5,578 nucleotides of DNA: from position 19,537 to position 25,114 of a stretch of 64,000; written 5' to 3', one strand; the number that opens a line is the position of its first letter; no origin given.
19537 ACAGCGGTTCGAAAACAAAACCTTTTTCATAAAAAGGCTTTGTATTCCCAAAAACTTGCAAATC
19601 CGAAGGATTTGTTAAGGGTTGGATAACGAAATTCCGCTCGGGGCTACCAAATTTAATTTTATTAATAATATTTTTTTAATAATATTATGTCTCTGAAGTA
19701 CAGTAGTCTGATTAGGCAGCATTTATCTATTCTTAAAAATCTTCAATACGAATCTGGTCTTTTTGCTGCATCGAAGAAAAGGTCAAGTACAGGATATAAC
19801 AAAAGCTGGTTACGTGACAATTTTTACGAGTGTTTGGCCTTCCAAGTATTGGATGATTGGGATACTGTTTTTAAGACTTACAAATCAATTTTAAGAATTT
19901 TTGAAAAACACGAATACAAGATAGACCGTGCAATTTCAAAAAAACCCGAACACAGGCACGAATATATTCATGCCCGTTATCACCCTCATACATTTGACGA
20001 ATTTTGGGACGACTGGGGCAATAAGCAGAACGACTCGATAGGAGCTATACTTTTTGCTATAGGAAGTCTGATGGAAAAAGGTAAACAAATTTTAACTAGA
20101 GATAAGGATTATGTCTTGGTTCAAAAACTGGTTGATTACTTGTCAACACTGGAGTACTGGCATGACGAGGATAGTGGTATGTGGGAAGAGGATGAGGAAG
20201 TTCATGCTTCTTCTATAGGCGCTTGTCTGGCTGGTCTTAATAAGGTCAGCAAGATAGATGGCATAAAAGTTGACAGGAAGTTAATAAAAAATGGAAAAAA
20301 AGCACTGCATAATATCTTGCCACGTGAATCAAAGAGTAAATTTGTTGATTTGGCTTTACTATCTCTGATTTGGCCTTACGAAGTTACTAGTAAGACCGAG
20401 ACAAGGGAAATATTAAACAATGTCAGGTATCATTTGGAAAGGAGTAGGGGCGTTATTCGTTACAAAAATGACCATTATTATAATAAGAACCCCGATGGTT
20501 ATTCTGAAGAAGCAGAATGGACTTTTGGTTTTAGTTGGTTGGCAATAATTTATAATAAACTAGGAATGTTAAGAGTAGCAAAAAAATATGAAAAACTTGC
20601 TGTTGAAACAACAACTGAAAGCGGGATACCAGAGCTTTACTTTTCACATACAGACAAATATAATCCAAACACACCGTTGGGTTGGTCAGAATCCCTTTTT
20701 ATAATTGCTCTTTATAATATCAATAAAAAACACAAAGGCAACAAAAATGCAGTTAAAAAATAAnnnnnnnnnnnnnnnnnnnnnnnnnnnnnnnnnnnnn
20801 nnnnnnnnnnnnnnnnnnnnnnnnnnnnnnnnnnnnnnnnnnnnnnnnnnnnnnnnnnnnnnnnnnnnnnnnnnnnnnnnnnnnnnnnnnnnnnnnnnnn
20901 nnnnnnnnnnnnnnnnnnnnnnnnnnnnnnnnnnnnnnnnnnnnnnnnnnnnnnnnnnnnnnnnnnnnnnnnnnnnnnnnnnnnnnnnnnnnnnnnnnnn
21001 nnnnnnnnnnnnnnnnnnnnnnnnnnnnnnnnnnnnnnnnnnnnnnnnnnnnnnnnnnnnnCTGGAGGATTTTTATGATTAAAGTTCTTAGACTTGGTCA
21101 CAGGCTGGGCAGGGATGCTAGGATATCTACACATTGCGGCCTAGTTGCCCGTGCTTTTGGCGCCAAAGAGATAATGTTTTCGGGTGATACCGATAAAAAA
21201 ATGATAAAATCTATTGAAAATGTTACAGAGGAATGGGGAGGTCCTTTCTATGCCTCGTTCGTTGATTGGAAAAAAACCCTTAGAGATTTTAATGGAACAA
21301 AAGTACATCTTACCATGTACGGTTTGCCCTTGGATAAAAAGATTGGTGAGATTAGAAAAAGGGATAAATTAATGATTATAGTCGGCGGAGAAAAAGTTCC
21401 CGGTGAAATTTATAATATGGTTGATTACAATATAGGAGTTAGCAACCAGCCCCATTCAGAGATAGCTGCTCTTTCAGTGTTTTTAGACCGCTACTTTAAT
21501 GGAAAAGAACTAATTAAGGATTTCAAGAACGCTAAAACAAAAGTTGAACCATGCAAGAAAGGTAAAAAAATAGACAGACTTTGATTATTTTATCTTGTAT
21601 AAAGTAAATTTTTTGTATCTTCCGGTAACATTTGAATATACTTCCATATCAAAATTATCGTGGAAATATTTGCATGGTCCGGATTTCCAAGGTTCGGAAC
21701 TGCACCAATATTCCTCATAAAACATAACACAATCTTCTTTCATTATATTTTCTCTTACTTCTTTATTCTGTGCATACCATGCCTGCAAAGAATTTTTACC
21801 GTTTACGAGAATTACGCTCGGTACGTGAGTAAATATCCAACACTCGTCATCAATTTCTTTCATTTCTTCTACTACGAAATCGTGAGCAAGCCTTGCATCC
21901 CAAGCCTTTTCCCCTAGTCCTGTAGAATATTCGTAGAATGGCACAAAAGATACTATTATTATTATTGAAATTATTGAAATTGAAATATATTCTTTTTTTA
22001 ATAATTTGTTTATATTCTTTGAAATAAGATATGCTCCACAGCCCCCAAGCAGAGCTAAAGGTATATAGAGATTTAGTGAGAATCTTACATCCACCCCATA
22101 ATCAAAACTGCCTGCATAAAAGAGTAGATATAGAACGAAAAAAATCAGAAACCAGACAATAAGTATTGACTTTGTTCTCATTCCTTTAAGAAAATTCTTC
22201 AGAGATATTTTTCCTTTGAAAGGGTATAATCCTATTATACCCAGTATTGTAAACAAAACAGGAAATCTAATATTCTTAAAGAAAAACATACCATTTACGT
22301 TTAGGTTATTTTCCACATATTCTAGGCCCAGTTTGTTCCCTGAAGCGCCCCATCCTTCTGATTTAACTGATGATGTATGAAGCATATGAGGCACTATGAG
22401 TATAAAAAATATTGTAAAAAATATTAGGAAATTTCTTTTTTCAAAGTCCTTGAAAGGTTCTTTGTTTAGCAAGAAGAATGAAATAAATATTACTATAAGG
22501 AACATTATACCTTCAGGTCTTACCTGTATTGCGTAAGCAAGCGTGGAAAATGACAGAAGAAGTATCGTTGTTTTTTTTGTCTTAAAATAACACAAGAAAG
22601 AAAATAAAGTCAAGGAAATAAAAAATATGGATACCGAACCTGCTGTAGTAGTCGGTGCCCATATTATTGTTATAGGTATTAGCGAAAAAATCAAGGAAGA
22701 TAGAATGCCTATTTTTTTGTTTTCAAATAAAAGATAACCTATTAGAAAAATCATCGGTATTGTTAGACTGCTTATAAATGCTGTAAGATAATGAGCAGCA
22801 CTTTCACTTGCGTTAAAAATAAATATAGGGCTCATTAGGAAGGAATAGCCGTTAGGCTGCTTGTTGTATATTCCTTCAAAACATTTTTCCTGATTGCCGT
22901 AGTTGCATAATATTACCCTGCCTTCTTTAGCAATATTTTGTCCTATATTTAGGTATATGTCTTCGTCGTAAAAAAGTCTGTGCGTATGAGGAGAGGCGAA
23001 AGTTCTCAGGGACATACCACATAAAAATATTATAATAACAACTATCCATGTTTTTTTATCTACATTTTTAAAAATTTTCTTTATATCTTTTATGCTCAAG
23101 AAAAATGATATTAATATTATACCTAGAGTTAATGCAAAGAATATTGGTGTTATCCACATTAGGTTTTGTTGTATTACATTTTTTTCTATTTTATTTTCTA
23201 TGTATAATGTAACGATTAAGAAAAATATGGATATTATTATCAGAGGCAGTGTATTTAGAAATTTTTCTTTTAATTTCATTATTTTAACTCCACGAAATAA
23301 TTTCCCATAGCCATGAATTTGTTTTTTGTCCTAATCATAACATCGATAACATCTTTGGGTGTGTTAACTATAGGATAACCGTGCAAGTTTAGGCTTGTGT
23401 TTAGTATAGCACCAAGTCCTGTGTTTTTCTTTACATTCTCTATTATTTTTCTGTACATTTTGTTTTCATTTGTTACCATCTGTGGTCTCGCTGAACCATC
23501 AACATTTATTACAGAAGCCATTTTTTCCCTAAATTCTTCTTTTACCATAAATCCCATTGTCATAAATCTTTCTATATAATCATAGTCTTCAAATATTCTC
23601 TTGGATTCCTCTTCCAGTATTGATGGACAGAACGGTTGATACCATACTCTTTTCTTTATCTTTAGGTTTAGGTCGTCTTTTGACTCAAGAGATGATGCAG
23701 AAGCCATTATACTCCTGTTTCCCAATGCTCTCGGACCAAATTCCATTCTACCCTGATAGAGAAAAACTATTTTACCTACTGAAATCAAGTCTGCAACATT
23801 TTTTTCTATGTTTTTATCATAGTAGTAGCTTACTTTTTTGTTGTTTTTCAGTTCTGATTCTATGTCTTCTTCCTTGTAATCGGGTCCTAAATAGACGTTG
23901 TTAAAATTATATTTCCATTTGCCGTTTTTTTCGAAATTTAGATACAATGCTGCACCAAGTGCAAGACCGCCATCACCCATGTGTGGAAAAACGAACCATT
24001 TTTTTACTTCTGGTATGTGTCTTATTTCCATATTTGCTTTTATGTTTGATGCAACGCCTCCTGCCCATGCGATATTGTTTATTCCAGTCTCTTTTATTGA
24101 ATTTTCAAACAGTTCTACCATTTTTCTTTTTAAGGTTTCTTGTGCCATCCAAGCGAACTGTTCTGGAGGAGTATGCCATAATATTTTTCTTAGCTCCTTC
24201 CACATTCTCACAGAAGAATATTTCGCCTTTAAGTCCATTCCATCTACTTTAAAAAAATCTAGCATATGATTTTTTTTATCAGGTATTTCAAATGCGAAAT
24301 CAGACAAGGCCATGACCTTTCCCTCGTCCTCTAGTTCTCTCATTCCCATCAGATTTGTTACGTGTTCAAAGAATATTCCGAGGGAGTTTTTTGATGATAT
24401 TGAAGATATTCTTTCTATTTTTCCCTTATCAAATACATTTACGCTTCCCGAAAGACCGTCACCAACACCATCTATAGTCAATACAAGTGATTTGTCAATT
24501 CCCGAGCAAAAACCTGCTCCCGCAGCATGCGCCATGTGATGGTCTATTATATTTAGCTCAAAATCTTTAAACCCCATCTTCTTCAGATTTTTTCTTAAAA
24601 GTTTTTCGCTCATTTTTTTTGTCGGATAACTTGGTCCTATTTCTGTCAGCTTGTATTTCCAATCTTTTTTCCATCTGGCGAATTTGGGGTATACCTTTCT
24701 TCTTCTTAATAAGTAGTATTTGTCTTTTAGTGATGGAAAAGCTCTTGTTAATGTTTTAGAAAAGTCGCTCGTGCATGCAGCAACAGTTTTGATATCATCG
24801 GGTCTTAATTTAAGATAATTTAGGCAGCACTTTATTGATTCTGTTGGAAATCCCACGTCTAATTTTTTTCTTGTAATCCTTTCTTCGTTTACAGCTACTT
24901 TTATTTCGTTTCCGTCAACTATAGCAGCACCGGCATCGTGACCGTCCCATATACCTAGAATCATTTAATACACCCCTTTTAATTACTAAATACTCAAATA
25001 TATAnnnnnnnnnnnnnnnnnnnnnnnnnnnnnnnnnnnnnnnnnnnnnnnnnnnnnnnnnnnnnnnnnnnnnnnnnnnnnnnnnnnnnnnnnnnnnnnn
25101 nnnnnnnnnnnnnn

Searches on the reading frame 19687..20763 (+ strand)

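Call 57: search_protein_families(library=pfam, proteins=[window:19687-20763:+], max_evalue=0.001)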
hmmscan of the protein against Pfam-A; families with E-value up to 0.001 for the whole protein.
window:19687-20763:+ (358 aa): 1 family
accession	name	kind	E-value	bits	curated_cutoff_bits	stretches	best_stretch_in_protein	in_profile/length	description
PF00723.27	Glyco_hydro_15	-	6.3e-18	65.3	22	1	18-278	16-225/427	Glycosyl hydrolases family 15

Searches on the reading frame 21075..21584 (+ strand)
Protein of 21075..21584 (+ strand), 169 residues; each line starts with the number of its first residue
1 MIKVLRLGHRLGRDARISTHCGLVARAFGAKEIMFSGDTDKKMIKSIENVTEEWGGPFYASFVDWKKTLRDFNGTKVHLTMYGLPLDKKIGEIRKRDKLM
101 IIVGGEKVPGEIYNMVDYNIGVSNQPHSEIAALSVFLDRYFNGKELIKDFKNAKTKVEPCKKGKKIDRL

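Call 57: search_protein_families(library=pfam, proteins=[window:21075-21584:+], max_evalue=0.001)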
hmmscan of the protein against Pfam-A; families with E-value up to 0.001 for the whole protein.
window:21075-21584:+ (169 aa): 1 family
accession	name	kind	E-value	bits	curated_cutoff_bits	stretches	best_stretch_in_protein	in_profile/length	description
PF01994.21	Trm56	-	1.6e-43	147.8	25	1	54-166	1-118/119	tRNA ribose 2'-O-methyltransferase, aTrm56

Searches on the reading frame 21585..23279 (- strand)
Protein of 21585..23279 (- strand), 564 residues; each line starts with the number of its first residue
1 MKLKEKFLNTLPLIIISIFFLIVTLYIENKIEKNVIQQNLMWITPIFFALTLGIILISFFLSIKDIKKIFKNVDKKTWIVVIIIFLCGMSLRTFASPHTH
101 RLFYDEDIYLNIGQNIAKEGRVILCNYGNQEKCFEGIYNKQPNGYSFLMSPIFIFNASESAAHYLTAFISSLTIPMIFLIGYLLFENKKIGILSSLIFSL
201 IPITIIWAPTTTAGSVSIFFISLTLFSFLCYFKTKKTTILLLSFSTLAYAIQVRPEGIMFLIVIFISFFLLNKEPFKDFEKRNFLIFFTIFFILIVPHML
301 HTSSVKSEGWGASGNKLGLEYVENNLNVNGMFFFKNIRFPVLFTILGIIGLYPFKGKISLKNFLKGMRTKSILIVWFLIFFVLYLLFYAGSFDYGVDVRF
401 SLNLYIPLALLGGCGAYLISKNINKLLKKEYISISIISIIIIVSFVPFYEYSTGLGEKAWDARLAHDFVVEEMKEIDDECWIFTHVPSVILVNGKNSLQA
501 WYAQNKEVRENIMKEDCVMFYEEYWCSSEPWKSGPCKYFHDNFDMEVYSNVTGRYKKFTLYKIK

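Call 57: search_protein_families(library=pfam, proteins=[window:21585-23279:-], max_evalue=0.001)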
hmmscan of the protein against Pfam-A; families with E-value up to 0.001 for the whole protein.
window:21585-23279:- (564 aa): 2 families
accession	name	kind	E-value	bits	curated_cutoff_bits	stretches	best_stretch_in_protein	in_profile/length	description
PF13231.12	PMT_2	-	2.5e-09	38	26.1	1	154-300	16-159/160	Dolichyl-phosphate-mannose-protein mannosyltransferase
PF02366.24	PMT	-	1.8e-05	24.9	22.7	1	145-299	66-231/245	Dolichyl-phosphate-mannose-protein mannosyltransferase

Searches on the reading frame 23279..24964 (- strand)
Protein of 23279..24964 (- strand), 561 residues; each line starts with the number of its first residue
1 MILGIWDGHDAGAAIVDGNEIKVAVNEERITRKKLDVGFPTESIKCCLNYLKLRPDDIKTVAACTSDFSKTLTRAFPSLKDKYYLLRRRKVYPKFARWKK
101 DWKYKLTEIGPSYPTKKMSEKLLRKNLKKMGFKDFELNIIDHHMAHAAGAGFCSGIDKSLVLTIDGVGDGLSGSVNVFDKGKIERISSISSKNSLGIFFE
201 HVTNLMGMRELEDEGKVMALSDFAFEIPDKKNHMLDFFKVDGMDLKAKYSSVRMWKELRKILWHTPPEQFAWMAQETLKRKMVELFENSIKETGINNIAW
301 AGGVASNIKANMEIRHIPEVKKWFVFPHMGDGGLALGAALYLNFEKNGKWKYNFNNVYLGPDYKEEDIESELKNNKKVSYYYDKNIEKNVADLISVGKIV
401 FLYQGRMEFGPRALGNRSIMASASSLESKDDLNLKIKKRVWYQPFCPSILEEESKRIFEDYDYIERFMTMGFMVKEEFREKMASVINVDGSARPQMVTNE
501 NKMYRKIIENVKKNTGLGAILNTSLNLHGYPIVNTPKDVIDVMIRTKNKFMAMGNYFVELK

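Call 57: search_protein_families(library=pfam, proteins=[window:23279-24964:-], max_evalue=0.001)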
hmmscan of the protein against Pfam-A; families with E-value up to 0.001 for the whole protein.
window:23279-24964:- (561 aa): 3 families
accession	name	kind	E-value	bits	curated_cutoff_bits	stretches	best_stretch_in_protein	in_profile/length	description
PF16861.10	Carbam_trans_C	-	1.3e-53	181.4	27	1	391-559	1-169/170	Carbamoyltransferase C-terminus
PF02543.21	Carbam_trans_N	-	2.3e-33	116.5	24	1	2-340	2-346/346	Carbamoyltransferase N-terminus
PF22521.2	HypF_C_2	-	1.2e-06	29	27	1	190-337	91-240/241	Carbamoyltransferase, Kae1-like Domain, second subdomain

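Call 77: search_solved_structures(query=window:23279-24964:-, max_evalue=0.00001)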
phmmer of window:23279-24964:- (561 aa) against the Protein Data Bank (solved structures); distinct sequences matched with E-value up to 0.00001: 12.
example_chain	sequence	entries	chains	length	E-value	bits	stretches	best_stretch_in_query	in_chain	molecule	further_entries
3ven_A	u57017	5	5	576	3.4e-59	204.2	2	270-558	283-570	O-carbamoyltransferase TobZ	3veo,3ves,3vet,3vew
3ver_A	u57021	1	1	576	6.4e-59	203.3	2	270-558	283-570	O-carbamoyltransferase TobZ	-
3vf4_A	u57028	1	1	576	1.7e-58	201.9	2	270-558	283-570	O-carbamoyltransferase TobZ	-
3vf2_A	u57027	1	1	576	1.8e-58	201.8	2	270-558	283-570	O-carbamoyltransferase TobZ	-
3vez_A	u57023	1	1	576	4.4e-58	200.5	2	270-558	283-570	O-carbamoyltransferase TobZ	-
3vex_A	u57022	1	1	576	5.1e-58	200.3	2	270-558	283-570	O-carbamoyltransferase TobZ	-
7xb6_A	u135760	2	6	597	6.2e-54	186.8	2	275-559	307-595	Carbamoyltransferase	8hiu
9s2t_A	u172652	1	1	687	4.4e-53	184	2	269-556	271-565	Decarbamoylnovobiocin carbamoyltransferase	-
7vzq_A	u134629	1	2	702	1.2e-46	162.8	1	114-547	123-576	GdmN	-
7vyj_A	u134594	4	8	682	1.3e-46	162.7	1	114-547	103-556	GdmN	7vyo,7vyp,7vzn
7vzu_A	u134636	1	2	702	1.5e-46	162.5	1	114-547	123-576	GdmN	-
7vx0_A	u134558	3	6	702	1.5e-46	162.5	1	114-547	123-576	GdmN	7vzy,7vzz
